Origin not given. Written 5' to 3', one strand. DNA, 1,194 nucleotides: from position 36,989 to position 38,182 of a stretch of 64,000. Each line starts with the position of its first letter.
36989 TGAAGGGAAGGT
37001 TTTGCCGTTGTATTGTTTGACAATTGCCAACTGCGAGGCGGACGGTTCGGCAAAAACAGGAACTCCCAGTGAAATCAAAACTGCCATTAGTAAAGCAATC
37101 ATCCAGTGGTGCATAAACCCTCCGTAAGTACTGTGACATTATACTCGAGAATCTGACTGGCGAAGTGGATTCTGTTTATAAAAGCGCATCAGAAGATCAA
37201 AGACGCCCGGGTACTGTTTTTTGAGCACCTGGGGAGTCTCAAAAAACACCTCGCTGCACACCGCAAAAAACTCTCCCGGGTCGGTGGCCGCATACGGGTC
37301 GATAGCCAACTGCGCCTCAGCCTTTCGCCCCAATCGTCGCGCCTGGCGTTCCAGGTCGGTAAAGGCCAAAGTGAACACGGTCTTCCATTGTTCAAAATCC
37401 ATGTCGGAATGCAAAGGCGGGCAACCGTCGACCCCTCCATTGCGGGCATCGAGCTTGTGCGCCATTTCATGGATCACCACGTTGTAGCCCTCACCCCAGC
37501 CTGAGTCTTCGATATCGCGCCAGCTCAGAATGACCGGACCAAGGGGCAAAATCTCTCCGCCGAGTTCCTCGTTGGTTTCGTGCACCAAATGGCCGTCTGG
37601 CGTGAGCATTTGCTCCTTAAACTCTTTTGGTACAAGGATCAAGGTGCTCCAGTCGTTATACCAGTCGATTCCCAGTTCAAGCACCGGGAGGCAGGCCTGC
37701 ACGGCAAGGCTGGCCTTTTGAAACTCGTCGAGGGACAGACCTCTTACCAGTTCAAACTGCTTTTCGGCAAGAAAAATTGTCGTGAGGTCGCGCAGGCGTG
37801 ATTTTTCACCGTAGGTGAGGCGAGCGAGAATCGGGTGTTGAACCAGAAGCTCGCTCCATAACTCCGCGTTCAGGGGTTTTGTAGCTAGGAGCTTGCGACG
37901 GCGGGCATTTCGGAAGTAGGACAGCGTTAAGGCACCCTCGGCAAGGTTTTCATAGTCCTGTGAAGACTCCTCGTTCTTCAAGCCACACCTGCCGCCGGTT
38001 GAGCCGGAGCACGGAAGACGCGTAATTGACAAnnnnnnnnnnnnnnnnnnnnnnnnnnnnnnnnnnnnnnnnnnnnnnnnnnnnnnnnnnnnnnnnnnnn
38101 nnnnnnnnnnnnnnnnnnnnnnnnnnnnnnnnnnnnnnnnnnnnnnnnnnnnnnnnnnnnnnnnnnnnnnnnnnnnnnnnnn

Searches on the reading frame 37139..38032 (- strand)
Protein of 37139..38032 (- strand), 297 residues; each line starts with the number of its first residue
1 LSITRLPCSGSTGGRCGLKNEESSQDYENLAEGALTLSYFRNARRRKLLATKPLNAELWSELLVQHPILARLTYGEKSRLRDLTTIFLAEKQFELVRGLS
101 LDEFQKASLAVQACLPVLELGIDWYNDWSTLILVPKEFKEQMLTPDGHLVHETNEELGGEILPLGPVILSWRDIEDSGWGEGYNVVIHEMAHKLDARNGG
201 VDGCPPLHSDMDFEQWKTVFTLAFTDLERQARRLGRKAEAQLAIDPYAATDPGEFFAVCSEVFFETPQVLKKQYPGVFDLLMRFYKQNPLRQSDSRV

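Call 64: search_protein_families(library=pfam, proteins=[window:37139-38032:-], max_evalue=0.00001)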
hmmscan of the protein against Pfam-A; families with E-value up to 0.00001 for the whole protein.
window:37139-38032:- (297 aa): 1 family
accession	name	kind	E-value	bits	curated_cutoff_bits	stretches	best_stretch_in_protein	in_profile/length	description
PF06167.18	Peptidase_M90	-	3.2e-76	256.6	26.2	1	41-286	2-243/243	Glucose-regulated metallo-peptidase M90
